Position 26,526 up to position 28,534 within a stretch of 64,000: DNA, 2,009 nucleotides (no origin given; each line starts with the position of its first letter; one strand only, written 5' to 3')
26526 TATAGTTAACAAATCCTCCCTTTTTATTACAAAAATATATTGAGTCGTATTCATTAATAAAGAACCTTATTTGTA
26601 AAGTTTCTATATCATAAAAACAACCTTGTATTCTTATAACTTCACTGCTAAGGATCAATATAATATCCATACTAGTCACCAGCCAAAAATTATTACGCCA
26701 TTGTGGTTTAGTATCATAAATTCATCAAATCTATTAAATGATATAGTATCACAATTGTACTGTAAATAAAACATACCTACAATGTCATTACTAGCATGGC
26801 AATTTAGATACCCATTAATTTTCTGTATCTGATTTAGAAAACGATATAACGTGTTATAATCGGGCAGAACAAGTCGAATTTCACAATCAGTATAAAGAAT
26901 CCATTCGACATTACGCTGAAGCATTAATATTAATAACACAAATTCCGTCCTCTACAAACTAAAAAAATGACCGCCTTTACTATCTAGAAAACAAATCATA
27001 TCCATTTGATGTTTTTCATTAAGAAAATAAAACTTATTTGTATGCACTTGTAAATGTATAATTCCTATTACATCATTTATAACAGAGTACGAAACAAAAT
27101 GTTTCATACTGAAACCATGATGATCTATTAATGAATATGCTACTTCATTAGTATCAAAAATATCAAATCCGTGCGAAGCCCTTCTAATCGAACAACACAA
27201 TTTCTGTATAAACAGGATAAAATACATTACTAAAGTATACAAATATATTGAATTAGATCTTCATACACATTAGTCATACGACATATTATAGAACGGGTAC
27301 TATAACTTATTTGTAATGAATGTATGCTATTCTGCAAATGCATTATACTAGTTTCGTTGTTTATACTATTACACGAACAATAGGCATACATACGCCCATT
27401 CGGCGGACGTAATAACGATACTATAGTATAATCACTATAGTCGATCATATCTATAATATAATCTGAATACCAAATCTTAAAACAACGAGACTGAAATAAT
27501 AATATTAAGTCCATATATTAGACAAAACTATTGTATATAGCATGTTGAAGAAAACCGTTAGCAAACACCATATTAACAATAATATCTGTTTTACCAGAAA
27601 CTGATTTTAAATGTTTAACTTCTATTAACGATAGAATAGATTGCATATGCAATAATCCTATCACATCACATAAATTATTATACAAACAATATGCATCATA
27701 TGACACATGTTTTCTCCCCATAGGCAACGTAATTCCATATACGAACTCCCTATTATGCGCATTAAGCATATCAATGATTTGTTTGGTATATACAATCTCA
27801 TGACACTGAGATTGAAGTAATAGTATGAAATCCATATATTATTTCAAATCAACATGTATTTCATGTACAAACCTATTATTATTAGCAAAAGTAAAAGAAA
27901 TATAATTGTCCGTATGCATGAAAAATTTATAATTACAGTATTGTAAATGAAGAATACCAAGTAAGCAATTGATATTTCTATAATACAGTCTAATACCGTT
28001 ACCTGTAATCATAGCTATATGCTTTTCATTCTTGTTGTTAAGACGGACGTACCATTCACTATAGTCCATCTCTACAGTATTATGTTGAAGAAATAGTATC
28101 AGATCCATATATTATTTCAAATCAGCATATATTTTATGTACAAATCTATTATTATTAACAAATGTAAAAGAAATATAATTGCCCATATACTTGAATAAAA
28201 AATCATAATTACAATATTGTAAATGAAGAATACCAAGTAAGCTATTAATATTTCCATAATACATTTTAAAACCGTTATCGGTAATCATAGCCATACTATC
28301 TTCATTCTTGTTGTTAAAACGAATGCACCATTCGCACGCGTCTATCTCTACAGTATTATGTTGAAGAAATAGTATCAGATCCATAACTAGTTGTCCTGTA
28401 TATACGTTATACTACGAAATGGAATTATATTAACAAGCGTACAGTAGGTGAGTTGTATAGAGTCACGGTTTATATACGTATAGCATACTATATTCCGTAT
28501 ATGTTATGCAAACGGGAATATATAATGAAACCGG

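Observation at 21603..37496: Tandem array of about 16 kb holding more than 40 divergent small paralogs built from an internally duplicated 'hhLhLQxNT' unit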

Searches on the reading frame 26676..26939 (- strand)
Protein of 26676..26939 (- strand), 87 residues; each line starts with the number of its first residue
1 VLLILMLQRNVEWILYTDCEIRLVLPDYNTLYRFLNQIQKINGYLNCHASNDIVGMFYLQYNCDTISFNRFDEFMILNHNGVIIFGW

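Call 10: search_protein_families(library=pfam, max_evalue=1, proteins=[window:26676-26939:-])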
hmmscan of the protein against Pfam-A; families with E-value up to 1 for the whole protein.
window:26676-26939:- (87 aa): 4 families
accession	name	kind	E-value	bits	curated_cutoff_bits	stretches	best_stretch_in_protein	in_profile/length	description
PF01037.27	AsnC_trans_reg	-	0.097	13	25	1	18-49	35-67/73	Lrp/AsnC ligand binding domain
PF20265.3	LARA_dom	-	0.13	13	27.4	1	3-47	29-70/104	ATPase, RavA, LARA domain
PF25796.1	BREX_BrxC_4th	-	0.14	12.1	27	1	20-51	80-111/173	BREX ATP-binding protein BrxC 4th domain with six-stranded beta sheet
PF04005.17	Hus1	-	0.23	11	27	1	17-68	147-196/288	Hus1-like protein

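Call 11: search_protein_families(library=phrogs, max_evalue=0.01, proteins=[window:26676-26939:-])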
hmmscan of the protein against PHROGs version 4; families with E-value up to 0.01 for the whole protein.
window:26676-26939:- (87 aa): 0 families

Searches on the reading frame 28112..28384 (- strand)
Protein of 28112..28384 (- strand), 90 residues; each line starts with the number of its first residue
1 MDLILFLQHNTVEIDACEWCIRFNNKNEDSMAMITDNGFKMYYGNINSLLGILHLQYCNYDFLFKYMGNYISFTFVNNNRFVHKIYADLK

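Call 10: search_protein_families(library=pfam, max_evalue=1, proteins=[window:28112-28384:-])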
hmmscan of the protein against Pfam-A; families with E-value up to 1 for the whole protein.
window:28112-28384:- (90 aa): 0 families

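Call 11: search_protein_families(library=phrogs, max_evalue=0.01, proteins=[window:28112-28384:-])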
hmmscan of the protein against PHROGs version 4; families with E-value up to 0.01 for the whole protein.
window:28112-28384:- (90 aa): 0 families

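Call 23: find_homologous_proteins(query=A1, max_evalue=0.001)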
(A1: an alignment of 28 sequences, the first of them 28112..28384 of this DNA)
Query A1 (28 sequences) (90 aa, profile of the alignment): 8 proteins with E <= 0.001 among 169 candidates.
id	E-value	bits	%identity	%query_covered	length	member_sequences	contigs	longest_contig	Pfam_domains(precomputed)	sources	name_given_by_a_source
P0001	9.4e-16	76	99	100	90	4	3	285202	-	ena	-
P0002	3.5e-15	74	72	100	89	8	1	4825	-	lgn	-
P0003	1.0e-14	72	73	100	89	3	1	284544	-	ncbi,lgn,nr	ncbi:hypothetical protein RVBP17_3400 [Pseudomonas phage sp. 30-3]|nr:hypothetical protein RVBP17_34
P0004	1.4e-13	69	80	100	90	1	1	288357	-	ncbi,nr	ncbi:hypothetical protein Deiofobo_0263 [Pseudomonas phage Deifobo]|nr:hypothetical protein Deiofobo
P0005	2.4e-8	52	26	38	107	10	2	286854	-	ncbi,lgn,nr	ncbi:hypothetical protein GBBBJNDB_00225 [Pseudomonas phage Callisto]|nr:hypothetical protein GBBBJN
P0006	2.5e-7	49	80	6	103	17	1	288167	-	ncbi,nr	ncbi:hypothetical protein Cassandra_0296 [Pseudomonas phage Cassandra]|nr:hypothetical protein Cassa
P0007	9.5e-7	47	-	-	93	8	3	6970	-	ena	-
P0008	5.5e-5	41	50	9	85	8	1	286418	-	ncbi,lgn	ncbi:hypothetical protein [Pseudomonas phage vB_Pa-PAC2]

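Call 30: predict_structure(alignment_id=A1)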
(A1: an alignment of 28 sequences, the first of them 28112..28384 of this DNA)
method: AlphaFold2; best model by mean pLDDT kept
length: 90 residues; sequences in the alignment: 28
mean_pLDDT: 79.8   pTM: 0.62
mean pLDDT of the five models: 79.8, 79.7, 79.3, 77.4, 70.9
residues with pLDDT >= 90: 31; 70-90: 32; 50-70: 25; < 50: 2
segments of 3 or more residues with pLDDT < 50: none
pLDDT, mean of each block of 10 residues (from residue 1): 87 97 96 90 81 74 72 65 56
secondary structure, 60 per line:
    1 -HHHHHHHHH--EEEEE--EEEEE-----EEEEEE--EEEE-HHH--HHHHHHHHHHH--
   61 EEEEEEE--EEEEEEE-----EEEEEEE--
elements in order: H2-10 E13-17 E20-24 E30-35 E38-41 H48-58 E61-67 E70-76 E82-88

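Call 32: search_protein_representatives(alignment_id=A1)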
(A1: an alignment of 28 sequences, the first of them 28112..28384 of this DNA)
Query: 28 sequences, 88 profile positions. Proteins with E-value up to 0.001 (for the whole library): 25; up to 1e-10: 10; up to 1e-30: 0. The best 25 are listed.
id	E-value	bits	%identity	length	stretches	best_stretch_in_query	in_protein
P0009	5.5e-16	74.8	-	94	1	1-87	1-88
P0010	5.9e-15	71.5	-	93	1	1-88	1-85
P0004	4.5e-14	68.6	-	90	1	1-86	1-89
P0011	1.2e-13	67.2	-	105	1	1-80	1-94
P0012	1.6e-12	63.6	-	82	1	6-75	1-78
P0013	4.5e-12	62.2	-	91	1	1-77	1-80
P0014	7.0e-12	61.6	-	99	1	1-88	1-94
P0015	9.8e-12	61.1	-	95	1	1-87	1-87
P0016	3.0e-11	59.6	-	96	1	1-86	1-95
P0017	3.2e-11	59.5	-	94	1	1-87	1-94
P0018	5.1e-10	55.6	-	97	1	1-87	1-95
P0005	7.6e-09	51.9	-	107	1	2-87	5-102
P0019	2.0e-08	50.5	-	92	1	1-88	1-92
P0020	7.4e-08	48.7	-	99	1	1-78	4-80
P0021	8.0e-08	48.6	-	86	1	2-78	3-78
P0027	5.4e-04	36.3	-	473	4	22-63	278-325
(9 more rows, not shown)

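Call 36: fold_search(model_id=the predicted structure, library=viral)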
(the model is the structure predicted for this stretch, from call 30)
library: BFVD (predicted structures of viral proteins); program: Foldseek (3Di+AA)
matches with E <= 10: 1119; with E <= 0.001: 0
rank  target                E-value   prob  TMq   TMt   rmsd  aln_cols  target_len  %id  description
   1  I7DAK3                2.6e-02  0.77  0.32  0.11  14.5       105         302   13  Uncharacterized protein [Pseudomonas phage PA7]
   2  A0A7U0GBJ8            4.3e-02  0.93  0.35  0.15   9.9        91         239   18  Uncharacterized protein [Klebsiella phage vB_KpM_FBKp24]
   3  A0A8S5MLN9            8.9e-02  0.69  0.31  0.11  13.6        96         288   12  Uncharacterized protein [Podoviridae sp. ctlpi2]
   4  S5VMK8                1.0e-01  0.54  0.32  0.20  11.7       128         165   10  Uncharacterized protein [Pseudomonas phage PaBG]
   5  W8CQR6                1.2e-01  0.41  0.27  0.19  14.0       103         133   14  (no name in the UniProt tables at hand)
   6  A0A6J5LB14            1.6e-01  1.00  0.47  0.35   2.7        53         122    4  Uncharacterized protein [uncultured Caudovirales phage]
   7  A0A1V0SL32            1.7e-01  0.54  0.31  0.09   7.7        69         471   17  RING-type domain-containing protein [Klosneuvirus KNV1]
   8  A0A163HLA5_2          1.7e-01  0.15  0.19  0.03  12.8        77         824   12  E3L [Bat mastadenovirus WIV11]
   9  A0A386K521            1.9e-01  0.44  0.30  0.11  13.2       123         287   11  Uncharacterized protein [Dickeya phage vB_DsoM_JA11]
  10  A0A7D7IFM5            2.0e-01  0.63  0.40  0.31   7.1        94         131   16  (no name in the UniProt tables at hand)
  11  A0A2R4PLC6            2.1e-01  0.66  0.35  0.32   9.0        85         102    9  (no name in the UniProt tables at hand)
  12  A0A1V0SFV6            2.2e-01  0.57  0.37  0.10   8.8        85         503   22  RING finger protein [Hokovirus HKV1]
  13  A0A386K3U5            2.5e-01  0.30  0.26  0.12  11.8        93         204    9  Uncharacterized protein [Shigella phage phi25-307]
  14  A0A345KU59            2.6e-01  0.60  0.36  0.29   7.5        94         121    7  (no name in the UniProt tables at hand)
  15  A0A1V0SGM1            2.9e-01  0.85  0.34  0.31  14.7        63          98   19  Uncharacterized protein [Hokovirus HKV1]
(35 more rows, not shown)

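Call 61: fold_search(model_id=the predicted structure, library=pdb)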
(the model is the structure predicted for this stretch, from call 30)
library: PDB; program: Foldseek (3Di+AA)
matches with E <= 10: 666; with E <= 0.001: 0
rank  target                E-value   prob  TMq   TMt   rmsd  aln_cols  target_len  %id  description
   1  4huz                  1.9e-01  0.80  0.43  0.18   6.6       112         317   15  2,6-Dichloro-p-hydroquinone 1,2-Dioxygenase (released 2013-04-17)
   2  3hnu                  2.6e-01  0.16  0.22  0.20  12.6        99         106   10  Crystal structure of a designed Cyanovirin-N homolog lectin; LKAMG in P21 space group (released 2009-06-23)
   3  3hnx                  2.8e-01  0.16  0.23  0.21  12.6        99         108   10  Crystal structure of a designed Cyanovirin-N homolog lectin; LKAMG in P212121 space group (released 2009-06-23)
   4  3ezm                  2.8e-01  0.13  0.20  0.18  10.7        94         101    5  CYANOVIRIN-N (released 1998-12-23)
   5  3rhe                  3.3e-01  0.44  0.32  0.27   8.6        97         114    9  The crystal structure of NAD-dependent benzaldehyde dehydrogenase from Legionella pneumophila (released 2011-05-04)
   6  3lhc                  4.4e-01  0.13  0.22  0.20  10.3        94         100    5  Crystal structure of cyanovirin-n swapping domain b mutant (released 2010-02-09)
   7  4j4c                  4.9e-01  0.11  0.21  0.19  10.7        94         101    5  Structure of P51G Cyanovirin-N swapped dimer in the P3221 space group (released 2013-04-03)
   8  2wl3_C                5.8e-01  0.28  0.30  0.13  14.3        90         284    7  crystal structure of catechol 2,3-dioxygenase (released 2010-09-01)
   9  3s3z                  7.7e-01  0.12  0.23  0.20  10.6        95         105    6  Crystal Structure an Tandem Cyanovirin-N Dimer, CVN2L10 (released 2011-08-03)
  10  7wu0_v                8.1e-01  0.25  0.30  0.11  10.6        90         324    8  Cryo-EM structure of a human pre-40S ribosomal subunit - State RRP12-B3 (released 2022-10-19)
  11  3vcx_A                8.6e-01  0.35  0.37  0.31   7.0       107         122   10  Crystal structure of a putative glyoxalase/bleomycin resistance protein from Rhodopseudomonas palustris CGA009 (released 2012-01-18)
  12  2rk0_A                8.6e-01  0.30  0.34  0.26   7.5       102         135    8  Crystal structure of glyoxylase/bleomycin resistance protein/dioxygenase domain from Frankia sp. EAN1pec (released 2007-10-30)
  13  3rri_A                8.6e-01  0.23  0.33  0.26   7.2        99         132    9  Crystal structure of glyoxalase/bleomycin resistance protein/dioxygenase from Alicyclobacillus acidocaldarius (released 2011-08-10)
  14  6g18_v                9.1e-01  0.25  0.31  0.11  10.7        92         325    8  Cryo-EM structure of a late human pre-40S ribosomal subunit - State C (released 2018-06-06)
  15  2it9_A                9.1e-01  0.15  0.27  0.21  13.8       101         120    5  Crystal structure of a protein with unknown function from DUF155 family (YP_292156.1) from Prochlorococcus sp. NATL2A  (released 2006-11-28)
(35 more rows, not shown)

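Call 80: search_solved_structures(query=A1, max_evalue=1)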
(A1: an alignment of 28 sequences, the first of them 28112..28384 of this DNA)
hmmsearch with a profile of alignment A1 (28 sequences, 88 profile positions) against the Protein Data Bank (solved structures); distinct sequences matched with E-value up to 1: 1.
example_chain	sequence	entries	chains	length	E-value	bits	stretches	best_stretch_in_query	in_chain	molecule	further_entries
4n0h_B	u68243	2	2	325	0.59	13.7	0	1-61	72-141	Glutamyl-tRNA(Gln) amidotransferase subunit B, mitochondrial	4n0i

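Call 81: search_protein_families(library=padloc, max_evalue=0.01, alignment_id=A1)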
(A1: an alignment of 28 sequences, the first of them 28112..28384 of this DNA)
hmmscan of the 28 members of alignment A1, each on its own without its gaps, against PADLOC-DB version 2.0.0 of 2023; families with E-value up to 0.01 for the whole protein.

A. member 1, window:28112-28384:- (90 aa): 0 families

B. families by the number of members that match (of 28 scanned): 0 families
